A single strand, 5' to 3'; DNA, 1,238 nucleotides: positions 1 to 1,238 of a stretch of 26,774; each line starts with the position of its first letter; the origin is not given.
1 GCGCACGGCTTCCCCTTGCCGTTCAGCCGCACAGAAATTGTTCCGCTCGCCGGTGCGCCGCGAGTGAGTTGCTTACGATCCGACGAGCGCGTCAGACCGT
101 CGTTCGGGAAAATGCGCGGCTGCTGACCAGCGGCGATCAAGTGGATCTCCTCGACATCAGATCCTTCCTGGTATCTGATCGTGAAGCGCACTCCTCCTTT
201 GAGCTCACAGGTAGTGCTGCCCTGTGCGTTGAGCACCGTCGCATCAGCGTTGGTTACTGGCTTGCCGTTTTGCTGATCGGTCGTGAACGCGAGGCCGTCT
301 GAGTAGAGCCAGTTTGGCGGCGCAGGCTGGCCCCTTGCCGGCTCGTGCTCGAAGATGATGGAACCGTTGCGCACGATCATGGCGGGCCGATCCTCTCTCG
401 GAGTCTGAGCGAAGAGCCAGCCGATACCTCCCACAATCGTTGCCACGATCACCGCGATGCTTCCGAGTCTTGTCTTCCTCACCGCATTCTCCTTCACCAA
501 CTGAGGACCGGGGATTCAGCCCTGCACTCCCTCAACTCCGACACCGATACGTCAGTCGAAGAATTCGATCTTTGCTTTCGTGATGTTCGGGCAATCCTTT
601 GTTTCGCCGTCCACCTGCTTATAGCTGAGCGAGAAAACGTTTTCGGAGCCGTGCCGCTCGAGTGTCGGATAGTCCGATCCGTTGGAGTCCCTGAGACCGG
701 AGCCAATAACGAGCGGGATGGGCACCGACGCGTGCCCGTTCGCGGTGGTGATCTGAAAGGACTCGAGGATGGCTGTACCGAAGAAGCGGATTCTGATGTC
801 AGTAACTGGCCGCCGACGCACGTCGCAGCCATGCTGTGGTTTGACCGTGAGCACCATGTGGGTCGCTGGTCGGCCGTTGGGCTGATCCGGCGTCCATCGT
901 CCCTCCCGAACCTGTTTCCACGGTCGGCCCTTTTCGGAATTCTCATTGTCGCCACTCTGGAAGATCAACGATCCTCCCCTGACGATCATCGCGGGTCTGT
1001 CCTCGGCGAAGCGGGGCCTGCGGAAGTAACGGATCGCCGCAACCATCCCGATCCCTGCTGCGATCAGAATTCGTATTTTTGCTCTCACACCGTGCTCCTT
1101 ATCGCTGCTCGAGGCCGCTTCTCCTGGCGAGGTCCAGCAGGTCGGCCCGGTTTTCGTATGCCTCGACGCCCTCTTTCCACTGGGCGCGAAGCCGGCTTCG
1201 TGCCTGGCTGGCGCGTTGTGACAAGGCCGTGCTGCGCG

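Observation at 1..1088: Tandem pair of paralogous, unrecognised exported two-Cys proteins (one invisible to the ORF track)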

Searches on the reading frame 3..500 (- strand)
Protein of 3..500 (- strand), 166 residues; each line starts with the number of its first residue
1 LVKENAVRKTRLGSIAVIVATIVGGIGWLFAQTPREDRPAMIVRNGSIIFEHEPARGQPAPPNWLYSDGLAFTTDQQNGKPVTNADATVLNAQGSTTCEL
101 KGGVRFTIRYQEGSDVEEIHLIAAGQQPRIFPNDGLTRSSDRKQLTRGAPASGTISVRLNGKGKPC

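Call 5: search_protein_families(library=pfam, proteins=[window:3-500:-], max_evalue=1)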
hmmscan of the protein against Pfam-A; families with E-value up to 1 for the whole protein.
window:3-500:- (166 aa): 0 families

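Call 6: search_protein_families(library=ncbifam, proteins=[window:3-500:-], max_evalue=1)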
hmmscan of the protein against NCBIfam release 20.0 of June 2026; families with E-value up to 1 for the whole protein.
window:3-500:- (166 aa): 1 family
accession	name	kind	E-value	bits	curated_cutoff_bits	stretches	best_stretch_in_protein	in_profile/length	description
TIGR04347.1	pseudo_SAM_Halo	equivalog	0.03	13.6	525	1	68-119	145-195/390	TIGR04347 family pseudo-SAM/SPASM protein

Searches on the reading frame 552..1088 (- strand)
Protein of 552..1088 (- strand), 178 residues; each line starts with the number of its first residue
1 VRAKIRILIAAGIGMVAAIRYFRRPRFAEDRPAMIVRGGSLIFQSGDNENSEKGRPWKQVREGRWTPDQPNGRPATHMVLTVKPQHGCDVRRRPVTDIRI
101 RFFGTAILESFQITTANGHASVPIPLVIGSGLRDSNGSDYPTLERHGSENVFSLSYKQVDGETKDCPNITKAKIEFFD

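Call 5: search_protein_families(library=pfam, proteins=[window:552-1088:-], max_evalue=1)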
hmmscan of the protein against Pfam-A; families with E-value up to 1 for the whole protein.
window:552-1088:- (178 aa): 1 family
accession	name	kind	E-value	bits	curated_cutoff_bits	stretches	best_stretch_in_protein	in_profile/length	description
PF24126.1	DUF7394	-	0.21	12.4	27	1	5-23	11-29/65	Family of unknown function (DUF7394)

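Call 6: search_protein_families(library=ncbifam, proteins=[window:552-1088:-], max_evalue=1)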
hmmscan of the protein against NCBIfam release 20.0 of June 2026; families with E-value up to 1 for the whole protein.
window:552-1088:- (178 aa): 0 families

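Call 8: find_homologous_proteins(query=window:552-1088:-, max_evalue=0.01)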
Query window:552-1088:- (178 aa): 7 proteins with E <= 0.01 among 78 candidates. Only proteins of 97 to 312 residues were searched: fused or split forms outside these lengths cannot appear, so this answer is no evidence that the protein stands alone or is whole; find_related_loci, which searches DNA, has no such limit.
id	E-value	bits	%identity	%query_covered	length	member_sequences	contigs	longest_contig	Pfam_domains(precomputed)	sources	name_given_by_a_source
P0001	2.6e-116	404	100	100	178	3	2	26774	-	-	-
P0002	5.1e-84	298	75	100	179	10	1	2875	-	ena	-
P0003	1.8e-75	271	73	92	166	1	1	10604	-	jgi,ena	-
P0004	5.7e-72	259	67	100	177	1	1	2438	-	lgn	-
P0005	1.1e-68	248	68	92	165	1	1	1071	-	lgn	-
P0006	4.3e-65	237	62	100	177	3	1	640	-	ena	-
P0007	1.3e-8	53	49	32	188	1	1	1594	-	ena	-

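Call 13: find_encoding_contigs(protein=P0003, flank=6000)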
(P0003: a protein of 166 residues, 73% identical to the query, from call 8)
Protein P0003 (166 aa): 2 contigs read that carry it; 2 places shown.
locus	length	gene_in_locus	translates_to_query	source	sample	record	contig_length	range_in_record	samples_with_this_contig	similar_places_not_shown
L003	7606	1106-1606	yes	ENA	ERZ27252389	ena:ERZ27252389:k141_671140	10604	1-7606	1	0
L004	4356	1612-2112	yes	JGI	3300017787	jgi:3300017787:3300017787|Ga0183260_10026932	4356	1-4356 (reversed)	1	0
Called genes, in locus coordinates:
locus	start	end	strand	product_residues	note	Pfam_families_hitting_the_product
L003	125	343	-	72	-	-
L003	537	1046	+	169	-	-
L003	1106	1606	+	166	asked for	-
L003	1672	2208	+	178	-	-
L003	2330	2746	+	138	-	-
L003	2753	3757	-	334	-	PF01068:DNA_ligase_A_M, PF04679:DNA_ligase_A_C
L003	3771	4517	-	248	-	PF06325:PrmA, PF05175:MTS (weak), PF13649:Methyltransf_25 (weak), PF13847:Methyltransf_31 (weak)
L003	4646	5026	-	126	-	PF13564:DoxX_2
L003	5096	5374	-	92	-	-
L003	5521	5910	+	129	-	PF03551:PadR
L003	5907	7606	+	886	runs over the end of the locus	PF12704:MacB_PCD, PF02687:FtsX, PF12704:MacB_PCD, PF02687:FtsX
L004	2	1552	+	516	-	?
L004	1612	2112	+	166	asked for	-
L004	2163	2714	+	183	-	-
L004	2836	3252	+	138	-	-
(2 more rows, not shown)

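Call 16: search_protein_representatives(protein=window:552-1088:-)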
Query: 178 residues. Proteins with E-value up to 0.001 (for the whole library): 54; up to 1e-10: 9; up to 1e-30: 2. The best 54 are listed.
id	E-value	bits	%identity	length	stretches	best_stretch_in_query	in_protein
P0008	2.6e-46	173.9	54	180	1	1-178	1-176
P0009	3.9e-36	140.7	50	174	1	1-176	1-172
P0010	1.1e-17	80.7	74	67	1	4-66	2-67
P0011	4.2e-12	62.4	32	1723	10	103-140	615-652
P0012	5.7e-12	62.0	37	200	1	28-168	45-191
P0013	1.7e-11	60.5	27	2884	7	29-123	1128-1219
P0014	3.5e-11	59.4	33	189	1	11-175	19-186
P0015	4.3e-11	59.2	36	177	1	23-145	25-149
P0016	7.9e-11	58.3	33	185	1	3-161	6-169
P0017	4.3e-10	55.9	36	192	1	28-158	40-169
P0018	9.5e-09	51.5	36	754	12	67-106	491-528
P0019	1.1e-08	51.3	34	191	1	13-174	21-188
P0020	1.1e-08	51.3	36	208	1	21-162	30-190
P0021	2.0e-08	50.5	32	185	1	26-175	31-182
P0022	2.7e-08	50.0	35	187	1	11-155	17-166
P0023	3.0e-08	49.9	28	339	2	29-147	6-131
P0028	3.8e-07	46.3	30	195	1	21-161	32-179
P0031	5.6e-07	45.8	29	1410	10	66-162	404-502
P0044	3.8e-05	39.8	37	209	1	9-94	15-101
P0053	1.2e-04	38.2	45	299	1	14-79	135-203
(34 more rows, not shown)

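Call 18: search_protein_families(library=pfam, proteins=[P0011, P0018, P0031, P0023, P0053], max_evalue=0.01)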
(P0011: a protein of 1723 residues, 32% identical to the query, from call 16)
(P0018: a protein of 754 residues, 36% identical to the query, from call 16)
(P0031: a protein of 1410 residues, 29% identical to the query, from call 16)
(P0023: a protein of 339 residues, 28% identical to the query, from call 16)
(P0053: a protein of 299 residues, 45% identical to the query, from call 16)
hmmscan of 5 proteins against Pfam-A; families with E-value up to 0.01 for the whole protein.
P0011 (1723 aa): 7 families
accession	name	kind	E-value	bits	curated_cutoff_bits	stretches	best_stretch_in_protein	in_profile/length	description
PF17803.7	Cadherin_4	-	5e-16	59.4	25.1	1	1201-1259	4-64/71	Bacterial cadherin-like domain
PF17963.7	Big_9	-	1.4e-06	29.5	23.6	2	1509-1571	18-87/89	Bacterial Ig domain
PF01920.25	Prefoldin_2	-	7.7e-06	26.3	27.6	0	868-893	43-68/106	Prefoldin subunit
PF15277.12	Sec3-PIP2_bind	-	1.6e-05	25.3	25.3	0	805-835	38-68/87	Exocyst complex component SEC3 N-terminal PIP2 binding PH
PF24427.1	Ig_GP210_16th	-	0.00013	22.5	27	0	909-940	14-45/84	Nuclear pore complex protein GP210, Ig-like domain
PF17892.7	Cadherin_5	-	0.0003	21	26.5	1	1520-1573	42-96/98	Cadherin-like domain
PF18571.6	VWA_3_C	-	0.0022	18.3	25.8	0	154-164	3-13/47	von Willebrand factor type A C-terminal domain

P0018 (754 aa): 1 family
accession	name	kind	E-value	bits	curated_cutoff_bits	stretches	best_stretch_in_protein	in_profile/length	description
PF16423.10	COE1_HLH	-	4e-10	39.8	27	0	452-472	18-37/44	Transcription factor COE1 helix-loop-helix domain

P0031 (1410 aa): 3 families
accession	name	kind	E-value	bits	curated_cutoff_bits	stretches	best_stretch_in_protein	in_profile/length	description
PF00353.25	HemolysinCabind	-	2.1e-24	85.5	23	3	1288-1323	1-36/36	RTX calcium-binding nonapeptide repeat (4 copies)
PF17892.7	Cadherin_5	-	2.8e-20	72.4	26.5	0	893-956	3-68/98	Cadherin-like domain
PF17803.7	Cadherin_4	-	2.4e-09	38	25.1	3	659-718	2-63/71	Bacterial cadherin-like domain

P0023 (339 aa): 0 families

P0053 (299 aa): 0 families

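Call 22: search_protein_families(library=pfam, alignment_id=A1, max_evalue=0.1)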
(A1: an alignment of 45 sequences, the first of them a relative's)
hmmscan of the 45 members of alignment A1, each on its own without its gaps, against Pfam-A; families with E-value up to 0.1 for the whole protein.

A. member 1, P0001 (178 aa): 0 families

B. families by the number of members that match (of 45 scanned): 5 families
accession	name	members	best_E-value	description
PF14382.12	ECR1_N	1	0.0022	Exosome complex exonuclease RRP4 N-terminal region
PF25523.1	Ig_RIMBP2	1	0.0026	RIMBP2-like, immunoglobulin-like domain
PF13441.11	Gly-zipper_YMGG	1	0.0071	YMGG-like Gly-zipper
PF14273.11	DUF4360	1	0.064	Domain of unknown function (DUF4360)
PF02495.22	TGBp3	1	0.091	Triple gene block 3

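Call 24: find_encoding_contigs(protein=P0019, flank=7000, max_places=4)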
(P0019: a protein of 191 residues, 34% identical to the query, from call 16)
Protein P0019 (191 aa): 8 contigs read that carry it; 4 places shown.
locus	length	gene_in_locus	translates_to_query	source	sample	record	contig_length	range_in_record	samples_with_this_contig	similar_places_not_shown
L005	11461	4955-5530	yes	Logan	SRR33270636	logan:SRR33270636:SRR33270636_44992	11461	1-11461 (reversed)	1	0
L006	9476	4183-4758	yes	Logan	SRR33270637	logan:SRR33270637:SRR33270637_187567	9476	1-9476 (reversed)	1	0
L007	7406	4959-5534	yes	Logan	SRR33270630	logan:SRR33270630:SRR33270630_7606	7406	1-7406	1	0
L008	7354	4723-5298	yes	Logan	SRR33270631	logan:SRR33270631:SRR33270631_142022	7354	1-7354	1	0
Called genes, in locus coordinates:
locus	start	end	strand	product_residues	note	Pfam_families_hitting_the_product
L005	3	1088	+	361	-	?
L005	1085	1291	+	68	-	-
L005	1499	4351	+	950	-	PF00069:Pkinase, PF07714:PK_Tyr_Ser-Thr, PF14559:TPR_19 (faint), PF00515:TPR_1 (faint), PF07719:TPR_2 (faint), PF13181:TPR_8 (faint), PF13424:TPR_12 (faint), PF13431:TPR_17 (faint), +1 more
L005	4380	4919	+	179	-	-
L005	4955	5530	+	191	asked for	-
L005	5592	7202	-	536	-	-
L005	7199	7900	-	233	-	PF00535:Glycos_transf_2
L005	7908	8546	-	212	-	PF13489:Methyltransf_23, PF08241:Methyltransf_11 (weak), PF08242:Methyltransf_12 (weak), PF13649:Methyltransf_25 (weak)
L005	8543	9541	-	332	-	PF01073:3Beta_HSD, PF01370:Epimerase, PF02719:Polysacc_synt_2, PF04321:RmlD_sub_bind, PF05368:NmrA, PF07993:NAD_binding_4 (faint), PF13460:NAD_binding_10, PF16363:GDP_Man_Dehyd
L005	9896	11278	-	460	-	PF13360:PQQ_2 (weak), PF01011:PQQ (faint), PF13360:PQQ_2, PF13570:Beta-prop_ACSF4 (weak)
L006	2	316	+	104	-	?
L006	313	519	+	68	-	-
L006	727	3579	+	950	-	PF00069:Pkinase, PF07714:PK_Tyr_Ser-Thr, PF14559:TPR_19 (faint), PF00515:TPR_1 (faint), PF07719:TPR_2 (faint), PF13181:TPR_8 (faint), PF13424:TPR_12 (faint), PF13431:TPR_17 (faint), +1 more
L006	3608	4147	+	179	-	-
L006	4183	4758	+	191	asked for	-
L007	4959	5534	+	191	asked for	-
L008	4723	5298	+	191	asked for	-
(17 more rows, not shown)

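Call 25: find_encoding_contigs(protein=P0012, flank=6000, max_places=2)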
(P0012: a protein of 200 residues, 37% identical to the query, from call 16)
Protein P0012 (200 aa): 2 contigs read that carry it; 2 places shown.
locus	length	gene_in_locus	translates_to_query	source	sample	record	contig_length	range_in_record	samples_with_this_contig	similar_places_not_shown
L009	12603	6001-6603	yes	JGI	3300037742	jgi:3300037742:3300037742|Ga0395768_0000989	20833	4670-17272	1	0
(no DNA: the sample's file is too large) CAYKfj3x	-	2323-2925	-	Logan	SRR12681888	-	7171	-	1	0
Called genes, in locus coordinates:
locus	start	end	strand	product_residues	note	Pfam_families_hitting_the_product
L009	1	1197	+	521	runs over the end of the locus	PF00512:HisKA, PF02518:HATPase_c, PF00072:Response_reg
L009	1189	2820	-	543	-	PF00009:GTP_EFTU, PF01926:MMR_HSR1 (weak), PF22042:EF-G_D2, PF03144:GTP_EFTU_D2, PF16658:RF3_C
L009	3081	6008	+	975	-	PF00069:Pkinase, PF07714:PK_Tyr_Ser-Thr, PF07719:TPR_2 (faint), PF13181:TPR_8 (faint), PF13424:TPR_12 (faint), PF13431:TPR_17 (faint), PF17874:TPR_MalT (faint)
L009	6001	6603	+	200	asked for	-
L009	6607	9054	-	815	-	PF12704:MacB_PCD, PF02687:FtsX (weak), PF12704:MacB_PCD, PF02687:FtsX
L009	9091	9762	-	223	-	PF00009:GTP_EFTU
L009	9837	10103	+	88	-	-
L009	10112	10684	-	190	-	-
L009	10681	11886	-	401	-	-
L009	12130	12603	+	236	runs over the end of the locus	PF02557:VanY (weak)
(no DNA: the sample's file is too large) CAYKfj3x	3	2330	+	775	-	?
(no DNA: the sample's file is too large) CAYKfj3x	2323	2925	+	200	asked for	-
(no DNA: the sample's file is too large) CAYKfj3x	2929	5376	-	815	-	PF12704:MacB_PCD, PF02687:FtsX (weak), PF12704:MacB_PCD, PF02687:FtsX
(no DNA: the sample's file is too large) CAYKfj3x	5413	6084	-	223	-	PF00009:GTP_EFTU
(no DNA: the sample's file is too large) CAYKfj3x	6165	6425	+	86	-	-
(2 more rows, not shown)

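Call 26: find_encoding_contigs(protein=P0044, flank=6000, max_places=2)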
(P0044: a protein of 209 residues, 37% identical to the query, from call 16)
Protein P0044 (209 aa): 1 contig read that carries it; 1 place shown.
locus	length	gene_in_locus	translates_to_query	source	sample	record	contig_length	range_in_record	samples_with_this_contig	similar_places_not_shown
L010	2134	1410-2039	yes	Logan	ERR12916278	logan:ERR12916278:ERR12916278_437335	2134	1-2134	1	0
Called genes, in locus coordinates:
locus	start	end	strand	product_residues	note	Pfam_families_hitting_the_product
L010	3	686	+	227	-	?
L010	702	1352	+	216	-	-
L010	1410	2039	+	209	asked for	-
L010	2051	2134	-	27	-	?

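Call 27: find_encoding_contigs(protein=P0028, flank=6000, max_places=2)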
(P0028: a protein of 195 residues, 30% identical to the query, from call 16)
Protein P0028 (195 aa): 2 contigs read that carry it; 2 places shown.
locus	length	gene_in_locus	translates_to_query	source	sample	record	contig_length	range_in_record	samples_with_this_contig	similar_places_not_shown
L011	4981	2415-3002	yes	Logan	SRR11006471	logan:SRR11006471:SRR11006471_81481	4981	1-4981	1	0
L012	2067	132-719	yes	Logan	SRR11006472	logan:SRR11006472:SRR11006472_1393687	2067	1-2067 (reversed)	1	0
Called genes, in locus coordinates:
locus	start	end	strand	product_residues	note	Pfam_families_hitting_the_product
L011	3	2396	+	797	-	?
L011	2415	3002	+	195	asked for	-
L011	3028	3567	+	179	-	-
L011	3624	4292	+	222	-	PF07638:Sigma70_ECF, PF04542:Sigma70_r2, PF08281:Sigma70_r4_2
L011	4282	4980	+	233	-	?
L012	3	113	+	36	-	?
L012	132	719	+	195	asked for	-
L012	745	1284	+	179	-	-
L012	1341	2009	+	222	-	PF07638:Sigma70_ECF, PF04542:Sigma70_r2, PF08281:Sigma70_r4_2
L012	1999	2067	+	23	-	?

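Call 28: predict_structure(alignment_id=A1)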
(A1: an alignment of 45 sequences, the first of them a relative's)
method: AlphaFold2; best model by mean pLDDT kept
length: 178 residues; sequences in the alignment: 45
mean_pLDDT: 91.6   pTM: 0.82
mean pLDDT of the five models: 91.6, 91.3, 90.6, 89.8, 87.8
residues with pLDDT >= 90: 123; 70-90: 52; 50-70: 3; < 50: 0
segments of 3 or more residues with pLDDT < 50: none
pLDDT, mean of each block of 10 residues (from residue 1): 76 89 79 88 96 97 95 95 90 98 91 89 95 96 91 95 95 96
secondary structure, 60 per line:
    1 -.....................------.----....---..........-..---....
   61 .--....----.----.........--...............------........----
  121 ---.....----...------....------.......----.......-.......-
elements in order: H2-22 E34-37 E41-47 E57-61 E64-67 E77-85 E88-102 E109-116 E124-128 E133-135 E142-145 E152-158 E163-169 E171-177

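Call 33: fold_search(model_id=the predicted structure, library=pdb)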
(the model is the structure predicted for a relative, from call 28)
No match with E <= 0.001 here; weaker rows may still be real.
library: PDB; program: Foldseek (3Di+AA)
matches with E <= 10: 500; with E <= 0.001: 0
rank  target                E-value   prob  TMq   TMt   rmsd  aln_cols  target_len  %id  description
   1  2mpo                  6.8e-02  0.13  0.16  0.15  16.7       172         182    8  Structural basis of Toxoplasma gondii MIC2-Associated Protein interaction with MIC2 (released 2014-11-26)
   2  9ll4_A                6.8e-02  0.28  0.18  0.26  10.6       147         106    6  Crystal structure of the Helicobacter pylori copper resistance determinant CrdA in complex with silver ions in space g (released 2025-11-19)
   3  7r5e_A                9.3e-02  0.05  0.11  0.12  16.9       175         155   13  FtrA-P19 from Rubrivivax gelatinosus in complex with copper and magnesium (X1) (released 2022-05-18)
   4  7r55_A                9.8e-02  0.15  0.17  0.11  17.8       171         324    7  B-trefoil lectin from Salpingoeca rosetta in complex with Gb3 (released 2022-09-14)
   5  6rc6                  1.0e-01  0.75  0.30  0.22   8.3       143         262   14  Crystal structure of NAD kinase 1 from Listeria monocytogenes in complexe with an adenine derivative (released 2020-02-19)
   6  3m7o_A                1.1e-01  0.11  0.18  0.20  11.2       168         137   10  Crystal structure of mouse MD-1 in complex with phosphatidylcholine (released 2010-06-09)
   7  5kyh_A                1.1e-01  0.14  0.16  0.14  14.0       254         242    9  Structure of Iho670 Flagellar-like Filament (released 2016-09-07)
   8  7eh9_A                1.2e-01  0.05  0.10  0.12  15.5       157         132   15  Crystal structure of the flagellar hook cap fragment from Salmonella enterica serovar Typhimurium (released 2021-11-24)
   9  4uzf_B                1.3e-01  0.18  0.18  0.11  12.3       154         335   10  R66E mutant of FAD synthetase from Corynebacterium ammoniagenes (released 2015-04-08)
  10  3wud_A                1.5e-01  0.08  0.14  0.17  16.6       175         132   11  X-ray crystal structure of Xenopus laevis galectin-Ib (released 2015-04-08)
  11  7bhq_C                1.5e-01  0.20  0.16  0.15  15.8       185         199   10  In situ assembled Salmonella FlgD hook cap complex (released 2021-05-05)
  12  7qe3_AAA              1.5e-01  0.12  0.17  0.11  18.3       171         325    7  Se-M variant of B-trefoil lectin from Salpingoeca rosetta in complex with GalNAc (released 2022-09-14)
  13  5w75_A                1.6e-01  0.05  0.12  0.08  16.4       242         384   10  Crystal Structure of Reconstructed Bacterial Elongation Factor Node 168 (released 2018-04-25)
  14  7bhq_D                1.6e-01  0.23  0.19  0.17  14.7       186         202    9  In situ assembled Salmonella FlgD hook cap complex (released 2021-05-05)
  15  5dg1_B                1.6e-01  0.07  0.14  0.16  16.3       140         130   11  Sugar binding protein - human galectin-2 (released 2016-09-14)
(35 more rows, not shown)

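Call 38: find_related_loci(query=A1, collection=genome_contigs, flank=5000)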
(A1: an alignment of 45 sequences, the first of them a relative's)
Query A1 (178 aa) in genome_contigs; peptide patterns used: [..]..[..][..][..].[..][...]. (x = any residue, [..] = any of these).
27 stretches matched a pattern; 5 encode a relative of the query (tblastn E <= 1e-3); 5 distinct loci.
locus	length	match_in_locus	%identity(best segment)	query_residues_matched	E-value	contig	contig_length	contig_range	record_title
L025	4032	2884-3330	33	29-176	3e-17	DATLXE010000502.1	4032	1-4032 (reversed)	MAG TPA_asm: Gemmatimonadaceae bacterium isolate SMAG_U13238 k141_94865, whole genome shotgun sequence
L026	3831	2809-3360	29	7-166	1e-16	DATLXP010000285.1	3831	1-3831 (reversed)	MAG TPA_asm: Vicinamibacterales bacterium isolate SMAG_U13249 k141_129185, whole genome shotgun sequence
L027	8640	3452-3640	39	29-88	9e-11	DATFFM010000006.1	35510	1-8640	MAG TPA_asm: Vicinamibacterales bacterium isolate SMAG_U8636 k141_177954, whole genome shotgun sequence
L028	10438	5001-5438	26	29-160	4e-7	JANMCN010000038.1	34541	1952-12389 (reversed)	MAG: Acidobacteriota bacterium isolate OTE_1_metabat_126 OTE_1_k141_1688652, whole genome shotgun sequence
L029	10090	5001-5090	55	29-59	6e-6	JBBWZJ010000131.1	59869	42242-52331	MAG: Acidobacteriota bacterium isolate Holy_63 scaffold_4195731, whole genome shotgun sequence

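Call 58: search_solved_structures(query=A1, max_evalue=10)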
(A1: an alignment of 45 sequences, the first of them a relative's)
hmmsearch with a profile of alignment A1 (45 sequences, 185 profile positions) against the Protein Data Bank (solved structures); distinct sequences matched with E-value up to 10: 4.
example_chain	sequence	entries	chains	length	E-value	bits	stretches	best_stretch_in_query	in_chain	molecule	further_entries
6vs4_A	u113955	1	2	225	1.3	12.2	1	56-92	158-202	Small COPII coat GTPase SAR1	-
8guo_B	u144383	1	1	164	1.3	12.2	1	55-108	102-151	Type VII secretion system protein EssD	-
8kes_E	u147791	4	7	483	1.3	12.2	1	56-120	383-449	Endoplasmic reticulum lectin 1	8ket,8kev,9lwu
8gun_A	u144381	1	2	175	1.5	11.9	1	54-108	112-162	Type VII secretion system protein EssD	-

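Call 59: find_homologous_proteins(query=A1, max_evalue=0.00001)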
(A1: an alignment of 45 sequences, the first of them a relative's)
Query A1 (45 sequences) (178 aa, profile of the alignment): 73 proteins with E <= 0.00001 among 8000 candidates. Only proteins of 91 to 384 residues were searched: fused or split forms outside these lengths cannot appear, so this answer is no evidence that the protein stands alone or is whole; find_related_loci, which searches DNA, has no such limit.
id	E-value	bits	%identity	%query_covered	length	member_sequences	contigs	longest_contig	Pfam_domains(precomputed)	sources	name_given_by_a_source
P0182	1.2e-66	242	44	25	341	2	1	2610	-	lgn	-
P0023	1.4e-60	222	27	65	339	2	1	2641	-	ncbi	-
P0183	5.2e-54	201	30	79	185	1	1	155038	-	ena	-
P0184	7.6e-54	200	32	65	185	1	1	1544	-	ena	-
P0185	5.1e-53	198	31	65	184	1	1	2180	-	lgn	-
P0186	1.7e-52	196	34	76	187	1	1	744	-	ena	-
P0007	6.8e-52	194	49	32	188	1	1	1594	-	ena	-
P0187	2.4e-51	192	33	87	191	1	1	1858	-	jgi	jgi:hypothetical protein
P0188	1.7e-50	190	36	82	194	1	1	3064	-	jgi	jgi:hypothetical protein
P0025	4.1e-50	188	29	95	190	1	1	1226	-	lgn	-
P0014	4.2e-50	188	33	83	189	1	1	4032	-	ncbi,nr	ncbi:MAG TPA: hypothetical protein VNJ04_17185 [Gemmatimonadaceae bacterium]|nr:hypothetical protein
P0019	1.4e-49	187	29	98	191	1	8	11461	-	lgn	-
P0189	1.7e-49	186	30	94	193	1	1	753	-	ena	-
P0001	8.3e-49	184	100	100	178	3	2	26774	-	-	-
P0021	2.8e-48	182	31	83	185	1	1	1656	-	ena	-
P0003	2.6e-39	153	73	92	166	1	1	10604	-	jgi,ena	-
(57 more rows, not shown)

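Call 67: predict_structure(alignment_id=A3)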
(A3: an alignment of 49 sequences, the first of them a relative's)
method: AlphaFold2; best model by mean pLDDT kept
length: 149 residues; sequences in the alignment: 49
mean_pLDDT: 91.6   pTM: 0.84
mean pLDDT of the five models: 91.6, 91.2, 90.1, 89.9, 88.2
residues with pLDDT >= 90: 105; 70-90: 43; 50-70: 1; < 50: 0
segments of 3 or more residues with pLDDT < 50: none
pLDDT, mean of each block of 10 residues (from residue 1): 85 87 88 91 91 96 96 95 93 90 94 92 87 95 93
secondary structure, 60 per line:
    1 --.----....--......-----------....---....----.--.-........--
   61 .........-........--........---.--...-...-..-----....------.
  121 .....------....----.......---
elements in order: E8-11 E14-19 E31-34 E38-41 E51-58 E61-69 E71-78 E81-88 E95-97 E110-113 E120-125 E132-135 E140-146
